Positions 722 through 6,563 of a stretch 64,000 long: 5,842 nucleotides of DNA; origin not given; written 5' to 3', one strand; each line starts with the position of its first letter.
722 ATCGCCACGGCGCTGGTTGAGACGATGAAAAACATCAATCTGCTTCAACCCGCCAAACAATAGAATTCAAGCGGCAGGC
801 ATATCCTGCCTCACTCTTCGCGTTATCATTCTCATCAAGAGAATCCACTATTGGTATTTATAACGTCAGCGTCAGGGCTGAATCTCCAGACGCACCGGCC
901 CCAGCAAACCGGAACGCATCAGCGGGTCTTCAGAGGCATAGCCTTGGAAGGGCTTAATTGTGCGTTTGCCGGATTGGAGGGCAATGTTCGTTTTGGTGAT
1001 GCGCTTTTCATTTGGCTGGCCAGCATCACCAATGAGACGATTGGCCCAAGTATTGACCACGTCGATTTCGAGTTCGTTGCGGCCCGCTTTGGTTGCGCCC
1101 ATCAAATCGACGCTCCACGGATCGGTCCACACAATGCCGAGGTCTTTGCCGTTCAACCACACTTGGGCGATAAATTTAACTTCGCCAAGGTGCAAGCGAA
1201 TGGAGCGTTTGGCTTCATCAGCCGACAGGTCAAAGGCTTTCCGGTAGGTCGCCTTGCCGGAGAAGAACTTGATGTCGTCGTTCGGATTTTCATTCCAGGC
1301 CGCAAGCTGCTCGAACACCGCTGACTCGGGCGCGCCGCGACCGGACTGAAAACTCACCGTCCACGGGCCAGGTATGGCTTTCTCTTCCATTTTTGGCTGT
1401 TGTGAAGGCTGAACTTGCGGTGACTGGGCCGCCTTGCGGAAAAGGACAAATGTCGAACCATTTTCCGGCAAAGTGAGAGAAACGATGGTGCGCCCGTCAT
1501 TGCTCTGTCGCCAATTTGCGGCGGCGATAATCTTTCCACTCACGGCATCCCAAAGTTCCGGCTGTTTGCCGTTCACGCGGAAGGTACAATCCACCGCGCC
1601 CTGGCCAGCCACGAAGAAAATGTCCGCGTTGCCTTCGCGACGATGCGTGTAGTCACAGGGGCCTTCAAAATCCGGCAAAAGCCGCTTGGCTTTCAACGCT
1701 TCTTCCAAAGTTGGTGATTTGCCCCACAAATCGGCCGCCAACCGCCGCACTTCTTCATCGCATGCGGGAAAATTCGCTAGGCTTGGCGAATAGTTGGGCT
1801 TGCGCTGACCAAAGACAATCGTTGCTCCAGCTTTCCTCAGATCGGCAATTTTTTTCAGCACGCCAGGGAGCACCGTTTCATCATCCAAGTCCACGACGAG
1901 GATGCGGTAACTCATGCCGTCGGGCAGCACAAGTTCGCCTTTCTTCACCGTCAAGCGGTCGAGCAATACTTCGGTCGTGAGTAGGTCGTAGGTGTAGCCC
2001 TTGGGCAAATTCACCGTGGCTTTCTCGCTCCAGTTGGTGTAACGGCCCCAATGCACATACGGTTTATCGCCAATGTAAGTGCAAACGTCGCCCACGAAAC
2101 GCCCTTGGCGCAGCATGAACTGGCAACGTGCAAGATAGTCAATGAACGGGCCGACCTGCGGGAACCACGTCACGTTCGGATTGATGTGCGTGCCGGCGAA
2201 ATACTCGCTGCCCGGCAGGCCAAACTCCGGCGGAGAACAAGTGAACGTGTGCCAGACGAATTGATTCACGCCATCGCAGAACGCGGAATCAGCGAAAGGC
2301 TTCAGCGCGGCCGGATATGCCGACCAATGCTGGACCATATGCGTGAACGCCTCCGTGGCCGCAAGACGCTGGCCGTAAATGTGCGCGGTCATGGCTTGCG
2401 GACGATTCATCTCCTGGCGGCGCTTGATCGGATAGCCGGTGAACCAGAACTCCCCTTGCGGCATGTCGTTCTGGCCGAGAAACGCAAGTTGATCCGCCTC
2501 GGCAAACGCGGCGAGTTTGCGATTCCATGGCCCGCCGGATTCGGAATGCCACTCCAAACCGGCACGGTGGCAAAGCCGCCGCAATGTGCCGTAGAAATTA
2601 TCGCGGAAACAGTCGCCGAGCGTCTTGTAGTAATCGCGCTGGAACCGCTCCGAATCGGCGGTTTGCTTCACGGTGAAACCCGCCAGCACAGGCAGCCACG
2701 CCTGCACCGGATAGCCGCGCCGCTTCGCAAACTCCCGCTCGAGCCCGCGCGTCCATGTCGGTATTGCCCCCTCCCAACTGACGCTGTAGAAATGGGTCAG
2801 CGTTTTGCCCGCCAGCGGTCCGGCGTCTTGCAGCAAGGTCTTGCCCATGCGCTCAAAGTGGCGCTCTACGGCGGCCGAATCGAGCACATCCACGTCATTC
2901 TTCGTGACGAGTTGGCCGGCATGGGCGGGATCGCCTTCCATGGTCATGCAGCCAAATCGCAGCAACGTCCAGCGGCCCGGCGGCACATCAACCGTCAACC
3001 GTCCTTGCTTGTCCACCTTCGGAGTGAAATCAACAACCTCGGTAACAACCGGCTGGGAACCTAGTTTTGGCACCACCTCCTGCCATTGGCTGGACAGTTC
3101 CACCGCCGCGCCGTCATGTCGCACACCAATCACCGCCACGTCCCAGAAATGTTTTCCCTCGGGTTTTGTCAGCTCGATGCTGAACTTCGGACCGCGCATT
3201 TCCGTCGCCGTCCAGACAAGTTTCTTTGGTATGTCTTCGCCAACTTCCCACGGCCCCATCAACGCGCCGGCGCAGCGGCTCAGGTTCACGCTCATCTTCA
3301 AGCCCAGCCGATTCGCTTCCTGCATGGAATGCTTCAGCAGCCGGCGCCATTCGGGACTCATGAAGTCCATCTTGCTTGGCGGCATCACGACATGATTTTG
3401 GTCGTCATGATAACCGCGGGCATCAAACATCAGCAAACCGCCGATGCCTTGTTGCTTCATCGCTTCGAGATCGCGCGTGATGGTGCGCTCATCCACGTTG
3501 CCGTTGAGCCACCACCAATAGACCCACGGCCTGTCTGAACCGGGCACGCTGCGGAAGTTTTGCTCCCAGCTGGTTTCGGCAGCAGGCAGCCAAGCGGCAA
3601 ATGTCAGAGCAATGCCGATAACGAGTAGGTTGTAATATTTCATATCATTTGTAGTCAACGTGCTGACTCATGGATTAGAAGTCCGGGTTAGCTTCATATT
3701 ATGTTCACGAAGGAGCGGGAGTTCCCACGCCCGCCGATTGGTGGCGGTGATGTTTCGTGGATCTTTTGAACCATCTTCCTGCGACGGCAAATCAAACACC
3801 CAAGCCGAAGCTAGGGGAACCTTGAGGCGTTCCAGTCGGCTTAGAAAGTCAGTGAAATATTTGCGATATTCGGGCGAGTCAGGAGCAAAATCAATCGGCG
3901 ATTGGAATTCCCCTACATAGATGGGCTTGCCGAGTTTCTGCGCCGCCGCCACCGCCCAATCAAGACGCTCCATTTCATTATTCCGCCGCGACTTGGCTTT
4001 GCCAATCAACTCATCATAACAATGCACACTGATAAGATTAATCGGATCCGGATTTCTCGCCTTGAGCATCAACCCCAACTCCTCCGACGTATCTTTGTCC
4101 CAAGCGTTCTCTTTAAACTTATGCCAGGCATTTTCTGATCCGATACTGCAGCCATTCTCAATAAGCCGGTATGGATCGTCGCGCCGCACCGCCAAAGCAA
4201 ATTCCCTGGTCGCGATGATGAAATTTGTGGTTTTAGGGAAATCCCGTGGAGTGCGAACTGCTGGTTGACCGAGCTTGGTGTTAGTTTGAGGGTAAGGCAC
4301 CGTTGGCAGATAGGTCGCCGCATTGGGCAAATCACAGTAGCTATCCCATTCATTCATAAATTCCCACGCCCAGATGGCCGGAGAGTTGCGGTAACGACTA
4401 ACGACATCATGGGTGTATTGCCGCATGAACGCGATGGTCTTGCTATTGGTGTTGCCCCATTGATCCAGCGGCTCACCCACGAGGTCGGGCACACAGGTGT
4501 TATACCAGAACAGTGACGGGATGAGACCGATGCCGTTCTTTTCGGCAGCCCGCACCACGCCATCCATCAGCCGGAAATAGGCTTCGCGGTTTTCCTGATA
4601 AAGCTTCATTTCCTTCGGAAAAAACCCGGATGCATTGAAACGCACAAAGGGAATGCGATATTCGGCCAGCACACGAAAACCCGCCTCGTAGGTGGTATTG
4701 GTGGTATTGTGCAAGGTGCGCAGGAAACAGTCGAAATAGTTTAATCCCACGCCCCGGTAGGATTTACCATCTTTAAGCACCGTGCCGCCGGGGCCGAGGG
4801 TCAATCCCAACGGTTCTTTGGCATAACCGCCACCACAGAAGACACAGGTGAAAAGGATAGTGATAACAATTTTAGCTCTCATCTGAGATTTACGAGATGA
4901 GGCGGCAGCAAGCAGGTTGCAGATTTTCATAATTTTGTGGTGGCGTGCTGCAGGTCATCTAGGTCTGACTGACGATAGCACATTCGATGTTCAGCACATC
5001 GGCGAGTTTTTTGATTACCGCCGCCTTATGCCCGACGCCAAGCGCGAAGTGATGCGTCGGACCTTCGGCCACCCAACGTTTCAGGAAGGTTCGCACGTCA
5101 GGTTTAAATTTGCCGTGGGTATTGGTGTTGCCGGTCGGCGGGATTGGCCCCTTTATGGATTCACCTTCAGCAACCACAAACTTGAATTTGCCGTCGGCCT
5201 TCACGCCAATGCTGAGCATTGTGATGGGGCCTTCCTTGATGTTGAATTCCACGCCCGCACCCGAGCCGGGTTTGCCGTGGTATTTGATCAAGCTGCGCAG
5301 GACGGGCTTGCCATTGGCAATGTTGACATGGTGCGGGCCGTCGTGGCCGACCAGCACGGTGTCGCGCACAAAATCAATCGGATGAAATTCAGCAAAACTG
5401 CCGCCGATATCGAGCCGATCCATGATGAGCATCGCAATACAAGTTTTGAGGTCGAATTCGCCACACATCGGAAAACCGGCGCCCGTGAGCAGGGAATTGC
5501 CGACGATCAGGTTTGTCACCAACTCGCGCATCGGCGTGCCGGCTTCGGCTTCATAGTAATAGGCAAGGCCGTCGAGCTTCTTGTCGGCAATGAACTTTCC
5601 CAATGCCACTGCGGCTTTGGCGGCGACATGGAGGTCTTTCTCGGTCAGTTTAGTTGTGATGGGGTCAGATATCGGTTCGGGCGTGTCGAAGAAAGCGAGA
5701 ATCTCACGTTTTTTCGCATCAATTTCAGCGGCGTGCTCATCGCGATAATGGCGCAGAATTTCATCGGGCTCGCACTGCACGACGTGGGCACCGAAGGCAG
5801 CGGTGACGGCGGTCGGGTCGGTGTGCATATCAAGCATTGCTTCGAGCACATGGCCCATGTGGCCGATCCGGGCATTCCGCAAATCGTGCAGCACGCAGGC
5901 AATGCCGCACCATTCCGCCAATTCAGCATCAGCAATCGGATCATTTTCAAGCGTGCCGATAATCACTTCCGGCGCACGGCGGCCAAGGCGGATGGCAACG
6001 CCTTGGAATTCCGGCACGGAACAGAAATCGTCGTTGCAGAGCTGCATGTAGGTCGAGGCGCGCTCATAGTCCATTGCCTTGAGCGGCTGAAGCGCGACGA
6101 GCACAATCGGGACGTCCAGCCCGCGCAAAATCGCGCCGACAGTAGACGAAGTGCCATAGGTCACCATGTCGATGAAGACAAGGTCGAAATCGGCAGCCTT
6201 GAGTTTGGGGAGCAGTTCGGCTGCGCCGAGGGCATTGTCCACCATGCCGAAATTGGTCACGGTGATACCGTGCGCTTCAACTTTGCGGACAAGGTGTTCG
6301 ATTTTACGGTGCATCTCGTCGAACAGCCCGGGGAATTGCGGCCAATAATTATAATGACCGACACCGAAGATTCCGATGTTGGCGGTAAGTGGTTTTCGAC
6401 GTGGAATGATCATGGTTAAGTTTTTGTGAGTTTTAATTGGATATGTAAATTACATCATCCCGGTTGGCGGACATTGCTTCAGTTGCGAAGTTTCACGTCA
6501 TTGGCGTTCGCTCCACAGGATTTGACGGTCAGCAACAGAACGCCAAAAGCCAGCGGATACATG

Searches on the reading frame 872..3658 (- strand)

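Call 80: search_protein_families(library=pfam, proteins=[window:872-3658:-], max_evalue=0.0001)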
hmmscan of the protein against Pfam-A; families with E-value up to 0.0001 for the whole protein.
window:872-3658:- (928 aa): 2 families
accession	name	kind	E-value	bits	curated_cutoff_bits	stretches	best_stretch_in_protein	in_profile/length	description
PF17132.9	Glyco_hydro_106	-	5.2e-142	475.3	29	2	205-710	217-736/743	alpha-L-rhamnosidase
PF22666.2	Glyco_hydro_2_N2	-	1.6e-07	32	27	1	801-874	47-124/167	Glycosyl hydrolase 2 galactose-binding domain-like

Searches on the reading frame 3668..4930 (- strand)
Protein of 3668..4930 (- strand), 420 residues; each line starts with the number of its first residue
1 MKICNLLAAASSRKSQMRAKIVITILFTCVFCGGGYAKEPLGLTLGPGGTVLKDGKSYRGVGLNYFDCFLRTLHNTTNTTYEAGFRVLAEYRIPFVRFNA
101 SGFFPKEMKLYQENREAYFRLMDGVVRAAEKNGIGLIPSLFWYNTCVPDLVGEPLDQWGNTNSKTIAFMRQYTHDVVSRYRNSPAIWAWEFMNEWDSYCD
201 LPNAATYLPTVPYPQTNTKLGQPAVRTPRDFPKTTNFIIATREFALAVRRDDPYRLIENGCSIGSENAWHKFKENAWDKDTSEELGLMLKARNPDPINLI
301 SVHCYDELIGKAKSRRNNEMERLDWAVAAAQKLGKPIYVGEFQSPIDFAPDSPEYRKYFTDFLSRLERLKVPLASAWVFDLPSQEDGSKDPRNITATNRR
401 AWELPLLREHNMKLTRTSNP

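Call 80: search_protein_families(library=pfam, proteins=[window:3668-4930:-], max_evalue=0.0001)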
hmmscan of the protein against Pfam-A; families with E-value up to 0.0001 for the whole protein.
window:3668-4930:- (420 aa): 2 families
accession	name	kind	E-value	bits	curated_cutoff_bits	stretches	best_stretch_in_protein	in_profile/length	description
PF00150.24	Cellulase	-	7.3e-08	32.7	23.5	1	80-343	22-237/272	Cellulase (glycosyl hydrolase family 5)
PF13204.13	Apiosidase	-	3.1e-05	24.2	26.5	1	111-188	76-147/320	Apiosidase-like, catalytic domain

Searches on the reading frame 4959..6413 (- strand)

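Call 80: search_protein_families(library=pfam, proteins=[window:4959-6413:-], max_evalue=0.0001)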
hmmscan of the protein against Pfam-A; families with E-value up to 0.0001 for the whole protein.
window:4959-6413:- (484 aa): 2 families
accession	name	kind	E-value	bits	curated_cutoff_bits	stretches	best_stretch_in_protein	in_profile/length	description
PF11762.14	Arabinose_Iso_C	-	8.9e-10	38.9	25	1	338-477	2-144/144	L-arabinose isomerase C-terminal domain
PF02952.23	Fucose_iso_C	-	2.3e-08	34.2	29.3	1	382-478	37-139/143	L-fucose isomerase, C-terminal domain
